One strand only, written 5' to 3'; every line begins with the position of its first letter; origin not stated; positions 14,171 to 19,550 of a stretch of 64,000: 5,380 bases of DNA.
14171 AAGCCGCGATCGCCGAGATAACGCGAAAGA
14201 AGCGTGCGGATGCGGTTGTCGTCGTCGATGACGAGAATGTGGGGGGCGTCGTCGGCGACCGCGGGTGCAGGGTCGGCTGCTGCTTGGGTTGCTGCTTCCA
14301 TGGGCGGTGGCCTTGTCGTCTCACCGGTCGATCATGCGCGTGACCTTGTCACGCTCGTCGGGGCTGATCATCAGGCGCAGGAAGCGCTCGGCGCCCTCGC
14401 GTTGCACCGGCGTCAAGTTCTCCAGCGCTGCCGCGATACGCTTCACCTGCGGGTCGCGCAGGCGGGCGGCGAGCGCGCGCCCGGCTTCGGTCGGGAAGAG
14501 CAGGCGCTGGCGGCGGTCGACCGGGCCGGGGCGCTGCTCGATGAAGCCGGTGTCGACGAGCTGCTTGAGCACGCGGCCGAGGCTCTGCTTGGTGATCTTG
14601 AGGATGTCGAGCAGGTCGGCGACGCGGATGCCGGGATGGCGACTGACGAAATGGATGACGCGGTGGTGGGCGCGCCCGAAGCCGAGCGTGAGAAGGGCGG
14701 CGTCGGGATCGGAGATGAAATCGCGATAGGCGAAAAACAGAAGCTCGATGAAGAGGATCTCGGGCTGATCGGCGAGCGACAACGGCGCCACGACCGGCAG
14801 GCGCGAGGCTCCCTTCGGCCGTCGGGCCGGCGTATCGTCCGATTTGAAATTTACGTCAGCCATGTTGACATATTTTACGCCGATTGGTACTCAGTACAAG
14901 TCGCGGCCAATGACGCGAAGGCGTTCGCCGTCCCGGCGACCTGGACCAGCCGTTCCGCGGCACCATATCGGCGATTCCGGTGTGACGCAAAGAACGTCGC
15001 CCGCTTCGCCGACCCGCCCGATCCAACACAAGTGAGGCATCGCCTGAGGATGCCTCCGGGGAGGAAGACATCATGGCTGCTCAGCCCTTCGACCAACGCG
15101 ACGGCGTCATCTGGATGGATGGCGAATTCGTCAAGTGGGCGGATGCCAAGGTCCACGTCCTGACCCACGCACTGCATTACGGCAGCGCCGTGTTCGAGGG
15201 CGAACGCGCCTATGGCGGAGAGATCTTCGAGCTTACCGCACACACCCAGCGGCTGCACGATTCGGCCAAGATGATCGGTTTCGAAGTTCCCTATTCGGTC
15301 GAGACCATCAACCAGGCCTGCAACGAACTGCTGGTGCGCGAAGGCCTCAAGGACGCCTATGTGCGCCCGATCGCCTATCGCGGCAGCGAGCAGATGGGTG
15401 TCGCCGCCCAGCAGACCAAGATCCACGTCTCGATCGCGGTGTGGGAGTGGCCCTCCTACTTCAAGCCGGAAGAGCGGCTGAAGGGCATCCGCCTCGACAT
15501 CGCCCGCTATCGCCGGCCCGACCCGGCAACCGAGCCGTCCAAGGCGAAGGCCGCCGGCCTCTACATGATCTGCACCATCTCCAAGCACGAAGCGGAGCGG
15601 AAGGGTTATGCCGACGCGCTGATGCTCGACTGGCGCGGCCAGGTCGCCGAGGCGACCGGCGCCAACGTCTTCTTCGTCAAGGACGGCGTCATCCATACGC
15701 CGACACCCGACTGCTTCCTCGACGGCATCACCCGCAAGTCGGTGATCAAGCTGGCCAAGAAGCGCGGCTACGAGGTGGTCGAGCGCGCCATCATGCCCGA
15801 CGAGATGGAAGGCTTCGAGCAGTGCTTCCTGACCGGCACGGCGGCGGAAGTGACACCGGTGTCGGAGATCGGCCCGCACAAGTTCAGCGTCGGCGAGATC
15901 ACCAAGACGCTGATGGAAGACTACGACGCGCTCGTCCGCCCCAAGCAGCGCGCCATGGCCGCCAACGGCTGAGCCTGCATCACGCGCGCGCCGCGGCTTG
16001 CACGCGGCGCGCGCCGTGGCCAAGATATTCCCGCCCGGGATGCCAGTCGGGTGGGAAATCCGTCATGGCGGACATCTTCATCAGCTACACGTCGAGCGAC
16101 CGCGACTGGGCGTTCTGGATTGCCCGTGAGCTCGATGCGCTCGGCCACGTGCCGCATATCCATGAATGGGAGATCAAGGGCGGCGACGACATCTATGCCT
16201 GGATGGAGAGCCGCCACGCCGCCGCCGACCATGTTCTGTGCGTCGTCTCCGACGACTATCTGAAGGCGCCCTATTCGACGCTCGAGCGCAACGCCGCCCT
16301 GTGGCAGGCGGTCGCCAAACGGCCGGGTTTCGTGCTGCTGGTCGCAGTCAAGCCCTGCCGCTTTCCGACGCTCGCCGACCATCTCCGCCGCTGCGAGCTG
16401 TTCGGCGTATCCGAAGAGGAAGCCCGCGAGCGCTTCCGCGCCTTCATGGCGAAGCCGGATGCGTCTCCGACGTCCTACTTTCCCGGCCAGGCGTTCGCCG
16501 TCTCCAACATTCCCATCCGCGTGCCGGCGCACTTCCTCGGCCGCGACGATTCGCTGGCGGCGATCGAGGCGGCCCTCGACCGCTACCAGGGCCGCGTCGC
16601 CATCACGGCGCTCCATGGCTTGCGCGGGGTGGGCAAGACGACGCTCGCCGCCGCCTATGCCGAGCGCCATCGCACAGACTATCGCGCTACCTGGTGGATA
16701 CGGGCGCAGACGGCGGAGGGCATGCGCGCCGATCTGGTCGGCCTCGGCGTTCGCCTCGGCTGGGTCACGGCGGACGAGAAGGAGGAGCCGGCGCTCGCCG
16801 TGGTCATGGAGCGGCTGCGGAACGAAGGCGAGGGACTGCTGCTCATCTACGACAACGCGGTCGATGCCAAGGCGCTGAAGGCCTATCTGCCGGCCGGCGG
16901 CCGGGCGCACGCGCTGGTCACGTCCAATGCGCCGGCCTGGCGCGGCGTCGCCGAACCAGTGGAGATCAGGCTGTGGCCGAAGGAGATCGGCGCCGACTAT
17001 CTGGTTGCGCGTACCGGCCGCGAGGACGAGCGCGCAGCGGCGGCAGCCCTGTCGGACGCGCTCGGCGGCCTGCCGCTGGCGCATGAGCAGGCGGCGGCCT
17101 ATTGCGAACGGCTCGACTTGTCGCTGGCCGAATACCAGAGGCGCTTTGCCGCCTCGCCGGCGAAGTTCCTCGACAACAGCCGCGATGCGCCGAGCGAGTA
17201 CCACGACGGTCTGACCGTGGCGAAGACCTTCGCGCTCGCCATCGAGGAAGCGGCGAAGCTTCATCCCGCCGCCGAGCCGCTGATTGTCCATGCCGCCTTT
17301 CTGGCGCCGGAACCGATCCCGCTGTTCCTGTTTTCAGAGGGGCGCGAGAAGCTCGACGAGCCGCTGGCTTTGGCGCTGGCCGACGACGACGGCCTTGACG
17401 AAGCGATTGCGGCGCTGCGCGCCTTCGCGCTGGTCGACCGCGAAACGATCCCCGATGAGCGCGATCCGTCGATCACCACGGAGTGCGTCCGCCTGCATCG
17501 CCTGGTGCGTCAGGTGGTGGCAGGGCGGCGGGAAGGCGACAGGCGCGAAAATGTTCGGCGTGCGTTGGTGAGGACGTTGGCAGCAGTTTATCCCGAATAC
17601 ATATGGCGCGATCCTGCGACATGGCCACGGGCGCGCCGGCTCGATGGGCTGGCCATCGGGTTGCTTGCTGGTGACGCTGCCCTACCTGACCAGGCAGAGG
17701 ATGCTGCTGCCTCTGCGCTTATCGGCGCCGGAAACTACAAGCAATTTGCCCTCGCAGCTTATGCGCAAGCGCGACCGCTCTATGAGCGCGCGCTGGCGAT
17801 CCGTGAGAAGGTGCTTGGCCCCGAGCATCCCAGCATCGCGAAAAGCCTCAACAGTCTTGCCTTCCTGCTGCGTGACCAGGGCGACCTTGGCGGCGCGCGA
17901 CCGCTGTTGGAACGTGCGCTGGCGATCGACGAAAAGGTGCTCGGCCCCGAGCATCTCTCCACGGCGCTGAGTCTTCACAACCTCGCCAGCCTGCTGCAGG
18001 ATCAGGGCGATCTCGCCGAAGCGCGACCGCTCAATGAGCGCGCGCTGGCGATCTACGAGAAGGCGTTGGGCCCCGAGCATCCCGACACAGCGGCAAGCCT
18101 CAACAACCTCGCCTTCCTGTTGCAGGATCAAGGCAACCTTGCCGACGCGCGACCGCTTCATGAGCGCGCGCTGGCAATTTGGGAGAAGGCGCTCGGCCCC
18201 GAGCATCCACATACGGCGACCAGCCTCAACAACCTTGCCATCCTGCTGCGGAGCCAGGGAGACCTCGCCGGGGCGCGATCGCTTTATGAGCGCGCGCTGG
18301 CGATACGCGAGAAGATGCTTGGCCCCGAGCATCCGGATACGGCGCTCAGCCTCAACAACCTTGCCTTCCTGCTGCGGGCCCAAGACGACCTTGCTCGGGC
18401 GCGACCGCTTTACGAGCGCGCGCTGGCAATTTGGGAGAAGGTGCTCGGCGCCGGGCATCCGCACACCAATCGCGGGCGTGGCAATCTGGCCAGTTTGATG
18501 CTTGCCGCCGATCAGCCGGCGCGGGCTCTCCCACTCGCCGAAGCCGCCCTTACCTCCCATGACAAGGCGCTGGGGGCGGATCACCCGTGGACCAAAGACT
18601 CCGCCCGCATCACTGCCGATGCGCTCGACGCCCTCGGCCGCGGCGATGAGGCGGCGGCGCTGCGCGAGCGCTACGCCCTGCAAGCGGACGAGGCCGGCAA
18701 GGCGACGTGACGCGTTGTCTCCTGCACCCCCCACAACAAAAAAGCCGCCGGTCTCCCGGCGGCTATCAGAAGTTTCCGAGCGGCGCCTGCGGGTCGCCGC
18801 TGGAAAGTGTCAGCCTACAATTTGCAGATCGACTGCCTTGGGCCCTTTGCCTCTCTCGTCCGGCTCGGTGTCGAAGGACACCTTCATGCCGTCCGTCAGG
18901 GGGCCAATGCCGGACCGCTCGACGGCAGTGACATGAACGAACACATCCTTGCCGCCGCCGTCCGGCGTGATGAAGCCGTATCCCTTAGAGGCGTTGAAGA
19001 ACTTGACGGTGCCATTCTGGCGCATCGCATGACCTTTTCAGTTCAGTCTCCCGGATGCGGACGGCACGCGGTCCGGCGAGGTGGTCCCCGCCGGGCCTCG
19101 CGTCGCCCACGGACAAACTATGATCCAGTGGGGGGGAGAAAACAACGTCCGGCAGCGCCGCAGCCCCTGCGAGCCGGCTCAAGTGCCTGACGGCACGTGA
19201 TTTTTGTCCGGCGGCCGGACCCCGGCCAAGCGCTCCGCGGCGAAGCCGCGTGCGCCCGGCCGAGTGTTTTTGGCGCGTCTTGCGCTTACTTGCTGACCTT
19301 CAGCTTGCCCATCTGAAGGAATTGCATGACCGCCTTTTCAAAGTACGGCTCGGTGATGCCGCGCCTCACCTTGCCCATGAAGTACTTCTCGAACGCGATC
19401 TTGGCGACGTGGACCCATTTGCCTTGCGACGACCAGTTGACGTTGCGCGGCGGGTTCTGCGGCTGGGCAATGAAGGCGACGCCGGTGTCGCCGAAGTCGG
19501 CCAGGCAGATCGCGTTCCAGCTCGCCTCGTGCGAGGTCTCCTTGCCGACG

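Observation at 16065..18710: Solitary TIR-NB-ARC-TPR STAND protein wedged between ilvE and cspA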

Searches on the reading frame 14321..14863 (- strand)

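Call 46: search_protein_families(library=pfam, proteins=[window:14321-14863:-], max_evalue=0.00001)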
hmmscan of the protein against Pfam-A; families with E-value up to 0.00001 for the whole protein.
window:14321-14863:- (180 aa): 2 families
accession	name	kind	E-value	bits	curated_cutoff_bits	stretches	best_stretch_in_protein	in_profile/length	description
PF12802.13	MarR_2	-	3e-15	56.5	27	1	61-119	2-61/61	MarR family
PF01047.28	MarR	-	8.7e-10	38.8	24.6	1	66-119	5-58/59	MarR family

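Call 79: search_protein_families(library=padloc, proteins=[window:14321-14863:-], max_evalue=0.00001)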
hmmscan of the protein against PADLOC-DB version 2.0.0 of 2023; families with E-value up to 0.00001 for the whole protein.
window:14321-14863:- (180 aa): 0 families

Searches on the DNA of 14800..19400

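Call 77: search_rna_families(source=window, start=14800, end=19400, threshold=evalue, max_evalue=1)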
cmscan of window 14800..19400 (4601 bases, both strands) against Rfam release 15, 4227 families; matches with E-value up to 1: 1.
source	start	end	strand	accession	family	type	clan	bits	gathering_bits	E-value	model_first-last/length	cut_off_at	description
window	18737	19047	-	RF01766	cspA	Cis-reg; thermoregulator;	-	28.1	78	0.00017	1-428/428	no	cspA thermoregulator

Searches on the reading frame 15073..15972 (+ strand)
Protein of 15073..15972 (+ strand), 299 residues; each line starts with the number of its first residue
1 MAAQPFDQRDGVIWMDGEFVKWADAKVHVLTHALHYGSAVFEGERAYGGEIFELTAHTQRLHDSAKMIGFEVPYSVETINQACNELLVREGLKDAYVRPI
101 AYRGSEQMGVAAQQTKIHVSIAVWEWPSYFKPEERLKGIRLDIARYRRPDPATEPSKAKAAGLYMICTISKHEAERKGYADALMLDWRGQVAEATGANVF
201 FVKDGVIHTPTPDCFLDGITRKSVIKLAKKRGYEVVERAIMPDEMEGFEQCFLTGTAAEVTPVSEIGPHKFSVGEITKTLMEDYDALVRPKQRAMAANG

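Call 15: find_related_loci(query=window:15073-15969:+, collection=genome_contigs, flank=10000)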
Query window:15073-15969:+ (299 aa) in genome_contigs; peptide patterns used: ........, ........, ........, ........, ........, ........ (x = any residue, [..] = any of these).
600 stretches matched a pattern (row limit reached: there are more); 591 encode a relative of the query (tblastn E <= 1e-3); the best 80 are kept; 80 distinct loci.
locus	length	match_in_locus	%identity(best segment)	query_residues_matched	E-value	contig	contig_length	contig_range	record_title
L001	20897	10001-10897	87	1-299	0e+0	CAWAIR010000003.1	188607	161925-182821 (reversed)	MAG: uncultured Alphaproteobacteria bacterium isolate MFD02416.bin.2.231 genome assembly, contig: contig_104070, whole g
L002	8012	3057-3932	78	1-292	1e-164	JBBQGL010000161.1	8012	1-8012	MAG: Hyphomicrobiales bacterium isolate Co_metawrap_964 Cmw_964_k141_11083755_length_8012_cov_10.9949, whole genome shot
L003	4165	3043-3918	78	1-292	2e-167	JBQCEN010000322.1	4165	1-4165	MAG: Pararhizobium sp. isolate bin135 k141_3102691, whole genome shotgun sequence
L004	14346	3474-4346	77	1-291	1e-161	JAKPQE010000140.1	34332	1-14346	MAG: Pseudomonadota bacterium isolate JPNA_maxbin.170 k141_297619, whole genome shotgun sequence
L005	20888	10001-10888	77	1-296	2e-160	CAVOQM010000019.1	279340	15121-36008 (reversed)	MAG: uncultured Alphaproteobacteria bacterium isolate MFD09779.bin.2.244 genome assembly, contig: contig_86409, whole ge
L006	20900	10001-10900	76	1-299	4e-160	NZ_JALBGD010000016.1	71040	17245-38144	Stappia sp. WLB 29 Scaffold16, whole genome shotgun sequence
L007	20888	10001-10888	75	1-297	1e-159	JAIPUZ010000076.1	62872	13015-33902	MAG: Mesorhizobium sp. isolate bin 2 all_Scaff02660, whole genome shotgun sequence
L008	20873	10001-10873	76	1-291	1e-159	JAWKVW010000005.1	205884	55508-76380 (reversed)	MAG: Hyphomicrobiales bacterium isolate ABC1.2 ABC1.2.fa-5, whole genome shotgun sequence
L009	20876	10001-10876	76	1-292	2e-159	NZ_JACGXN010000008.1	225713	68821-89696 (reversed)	Phyllobacterium myrsinacearum strain AN3 Ga0326540_08, whole genome shotgun sequence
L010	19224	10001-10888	77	1-296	2e-159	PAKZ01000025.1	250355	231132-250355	MAG: Ahrensia sp. isolate SAT55 MHASMcontig_1576559, whole genome shotgun sequence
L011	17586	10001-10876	75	1-292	5e-159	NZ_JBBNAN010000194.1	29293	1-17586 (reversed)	MAG: Phyllobacterium sp. isolate P2_KT_PC_D7_E2_bin.1 k127_291630_P2_KT_PC_D7_E2_bin_1, whole genome shotgun sequence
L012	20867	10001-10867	78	1-289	1e-157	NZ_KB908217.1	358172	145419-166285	Pannonibacter phragmitetus DSM 14782 H163DRAFT_scaffold00003.3, whole genome shotgun sequence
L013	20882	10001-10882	75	1-294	9e-158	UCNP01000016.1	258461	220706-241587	Rhizobiales bacterium isolate AFS096064 genome assembly, contig: contig_16, whole genome shotgun sequence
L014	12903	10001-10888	74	1-296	1e-157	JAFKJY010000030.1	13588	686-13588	MAG: Hyphomicrobiales bacterium isolate SCN18_10_11_15_R4_B_69_13 SCN18_10_11_15_R4_B_scaffold_1736, whole genome shotgu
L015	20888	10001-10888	76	1-296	9e-157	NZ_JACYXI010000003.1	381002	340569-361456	Roseibium litorale strain 4C16A NODE_3_length_381002_cov_45.860290, whole genome shotgun sequence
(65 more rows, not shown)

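Call 46: search_protein_families(library=pfam, proteins=[window:15073-15972:+], max_evalue=0.00001)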
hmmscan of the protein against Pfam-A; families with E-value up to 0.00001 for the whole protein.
window:15073-15972:+ (299 aa): 1 family
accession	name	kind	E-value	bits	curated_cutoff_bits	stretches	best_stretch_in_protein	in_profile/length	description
PF01063.24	Aminotran_4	-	2.7e-54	184.8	28.5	1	40-266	2-223/223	Amino-transferase class IV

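Call 79: search_protein_families(library=padloc, proteins=[window:15073-15972:+], max_evalue=0.00001)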
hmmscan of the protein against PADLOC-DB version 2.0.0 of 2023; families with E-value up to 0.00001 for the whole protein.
window:15073-15972:+ (299 aa): 0 families

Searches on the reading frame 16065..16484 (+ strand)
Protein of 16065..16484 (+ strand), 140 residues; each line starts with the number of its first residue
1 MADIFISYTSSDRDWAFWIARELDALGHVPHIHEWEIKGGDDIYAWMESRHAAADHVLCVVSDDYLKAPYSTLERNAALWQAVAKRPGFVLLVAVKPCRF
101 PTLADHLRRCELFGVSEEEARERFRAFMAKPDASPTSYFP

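Call 18: search_solved_structures(query=window:16065-16484:+, max_evalue=1, show_alignments=4)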
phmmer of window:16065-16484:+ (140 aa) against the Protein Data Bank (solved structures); distinct sequences matched with E-value up to 1: 13.
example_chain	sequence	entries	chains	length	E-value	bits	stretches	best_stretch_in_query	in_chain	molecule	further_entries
4apo_A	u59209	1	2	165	0.027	17.7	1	49-127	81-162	AH RECEPTOR-INTERACTING PROTEIN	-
8h77_F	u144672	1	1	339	0.043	17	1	54-127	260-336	AH receptor-interacting protein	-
7uwg_A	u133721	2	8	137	0.077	16.2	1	3-77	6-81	Molecular chaperone Tir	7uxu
5y8f_A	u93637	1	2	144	0.085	16.1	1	4-67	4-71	Sefir domain protein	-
5y8e_A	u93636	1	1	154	0.094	15.9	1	4-67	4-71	Sefir domain protein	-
7zub_C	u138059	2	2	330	0.11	15.7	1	50-127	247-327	AH receptor-interacting protein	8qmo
8g83_A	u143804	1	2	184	0.15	15.2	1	3-77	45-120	NAD(+) hydrolase AbTIR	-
7uxr_A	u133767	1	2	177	0.46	13.7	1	3-79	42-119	TIR domain protein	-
1gn6_A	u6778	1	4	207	0.6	13.3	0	7-67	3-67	SUPEROXIDE DISMUTASE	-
1gn4_A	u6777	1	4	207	0.6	13.3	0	7-67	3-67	SUPEROXIDE DISMUTASE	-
1gn3_A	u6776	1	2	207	0.6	13.3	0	7-67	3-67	SUPEROXIDE DISMUTASE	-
1ids_A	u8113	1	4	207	0.62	13.3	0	7-67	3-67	IRON SUPEROXIDE DISMUTASE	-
1gn2_A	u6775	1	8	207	0.63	13.3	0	7-67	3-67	SUPEROXIDE DISMUTASE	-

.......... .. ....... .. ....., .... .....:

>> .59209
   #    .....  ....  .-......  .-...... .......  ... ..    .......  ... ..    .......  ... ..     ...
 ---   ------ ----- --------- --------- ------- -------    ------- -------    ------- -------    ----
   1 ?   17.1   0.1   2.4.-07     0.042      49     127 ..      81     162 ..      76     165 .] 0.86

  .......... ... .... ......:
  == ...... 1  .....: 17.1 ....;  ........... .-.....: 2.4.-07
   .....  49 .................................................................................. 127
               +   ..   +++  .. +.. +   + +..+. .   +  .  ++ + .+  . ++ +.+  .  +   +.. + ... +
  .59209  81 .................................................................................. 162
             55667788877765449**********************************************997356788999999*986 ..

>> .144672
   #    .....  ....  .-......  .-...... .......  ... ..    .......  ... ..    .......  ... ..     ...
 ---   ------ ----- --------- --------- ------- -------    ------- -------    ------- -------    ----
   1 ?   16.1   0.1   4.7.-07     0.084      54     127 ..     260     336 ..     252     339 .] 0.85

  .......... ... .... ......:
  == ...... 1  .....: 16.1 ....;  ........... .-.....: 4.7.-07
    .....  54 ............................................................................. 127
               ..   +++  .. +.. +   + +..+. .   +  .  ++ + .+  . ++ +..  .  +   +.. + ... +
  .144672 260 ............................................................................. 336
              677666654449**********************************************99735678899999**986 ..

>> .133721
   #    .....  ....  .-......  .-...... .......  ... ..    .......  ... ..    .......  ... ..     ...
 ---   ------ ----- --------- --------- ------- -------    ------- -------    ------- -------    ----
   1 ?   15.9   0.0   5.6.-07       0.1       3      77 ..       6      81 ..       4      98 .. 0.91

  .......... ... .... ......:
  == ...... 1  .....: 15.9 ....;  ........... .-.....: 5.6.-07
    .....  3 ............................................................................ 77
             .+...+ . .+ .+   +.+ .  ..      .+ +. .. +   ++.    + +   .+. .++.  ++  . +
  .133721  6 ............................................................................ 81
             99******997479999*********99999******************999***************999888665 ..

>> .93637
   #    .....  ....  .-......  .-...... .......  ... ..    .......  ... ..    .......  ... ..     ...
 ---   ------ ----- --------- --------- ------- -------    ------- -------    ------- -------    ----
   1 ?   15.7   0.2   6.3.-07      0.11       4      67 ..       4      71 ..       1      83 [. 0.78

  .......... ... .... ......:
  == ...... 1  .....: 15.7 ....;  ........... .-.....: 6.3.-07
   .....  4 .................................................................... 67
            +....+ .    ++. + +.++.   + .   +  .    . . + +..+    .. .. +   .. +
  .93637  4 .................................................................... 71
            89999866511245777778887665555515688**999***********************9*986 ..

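Call 47: predict_structure(alignment_id=A2)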
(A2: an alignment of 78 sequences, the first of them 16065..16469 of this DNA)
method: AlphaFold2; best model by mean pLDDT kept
length: 135 residues; sequences in the alignment: 78
mean_pLDDT: 86.9   pTM: 0.82
mean pLDDT of the five models: 86.9, 86.3, 84.5, 81.7, 79.6
residues with pLDDT >= 90: 71; 70-90: 52; 50-70: 10; < 50: 2
segments of 3 or more residues with pLDDT < 50: none
pLDDT, mean of each block of 10 residues (from residue 1): 90 95 96 68 82 91 89 84 83 93 86 96 94 51
secondary structure, 60 per line:
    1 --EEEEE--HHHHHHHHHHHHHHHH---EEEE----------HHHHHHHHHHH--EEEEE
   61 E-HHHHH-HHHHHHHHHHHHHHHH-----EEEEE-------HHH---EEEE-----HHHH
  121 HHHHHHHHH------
elements in order: E3-7 H10-25 E29-32 H43-53 E56-61 H63-67 H69-84 E90-94 E108-111 H117-129

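Call 50: fold_search(model_id=the predicted structure, library=pdb)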
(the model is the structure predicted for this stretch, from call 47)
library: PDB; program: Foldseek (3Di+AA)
matches with E <= 10: 1352; with E <= 0.001: 46
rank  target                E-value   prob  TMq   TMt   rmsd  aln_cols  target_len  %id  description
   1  7beq                  1.6e-06  1.00  0.75  0.74   3.7       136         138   18  MicroED structure of the MyD88 TIR domain higher-order assembly (released 2021-03-10)
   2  8yym_A                6.2e-06  1.00  0.71  0.71   3.6       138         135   17  Cryo-EM structure of cylindrical fiber of MyD88 TIR (released 2025-03-26)
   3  8w8m_1A               1.0e-05  1.00  0.71  0.71   3.8       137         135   19  Cryo-EM structure of helical filament of MyD88 TIR (released 2024-09-04)
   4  8qlp_E                2.3e-05  1.00  0.73  0.27   4.7       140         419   18  CryoEM structure of the RNA/DNA bound SPARTA (BabAgo/TIR-APAZ) tetrameric complex (released 2024-01-31)
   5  7fch_A                2.8e-05  1.00  0.67  0.63   4.1       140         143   20  IL-18Rbeta TIR domain (released 2022-07-20)
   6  4w8g                  3.2e-05  1.00  0.72  0.77   3.3       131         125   15  Crystal structure of the TIR domain of the Toll-related Receptor TRR-2 from the lower metazoan Hydra magnipapillata (cry (released 2015-09-09)
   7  8isy_B                4.4e-05  1.00  0.73  0.25   4.6       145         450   19  Cryo-EM structure of free-state Crt-SPARTA (released 2023-10-18)
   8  7uxu_A                4.4e-05  1.00  0.71  0.71   3.6       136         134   21  CryoEM structure of the TIR domain from AbTir in complex with 3AD (released 2022-09-07)
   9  4w8h_A                6.5e-05  1.00  0.71  0.75   3.4       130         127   15  Crystal structure of the TIR domain of the Toll-related Receptor TRR-2 from the lower metazoan Hydra magnipapillata (c (released 2015-09-09)
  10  8qlp_M                7.9e-05  1.00  0.72  0.27   4.8       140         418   18  CryoEM structure of the RNA/DNA bound SPARTA (BabAgo/TIR-APAZ) tetrameric complex (released 2024-01-31)
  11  7fcc                  8.5e-05  1.00  0.73  0.68   4.3       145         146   16  IL-1RAcPb TIR domain (released 2022-07-20)
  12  8spo_E                9.1e-05  1.00  0.67  0.27   5.5       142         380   19  Tetramerized activation of MapSPARTA bound with NAD+ (released 2023-08-23)
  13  8i88_C                1.9e-04  1.00  0.71  0.27   5.0       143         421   19  Cryo-EM structure of TIR-APAZ/Ago-gRNA complex (released 2023-07-05)
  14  7ylg                  1.9e-04  1.00  0.64  0.61   4.4       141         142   18  Crystal structure of the chicken Toll-like receptor 15 TIR domain (glutathione adduct) (released 2023-05-31)
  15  7nux                  1.9e-04  1.00  0.66  0.58   4.4       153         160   14  Crystal structure of the TIR domain of human TLR1 (crystallised without ZN2+ ions) (released 2021-08-25)
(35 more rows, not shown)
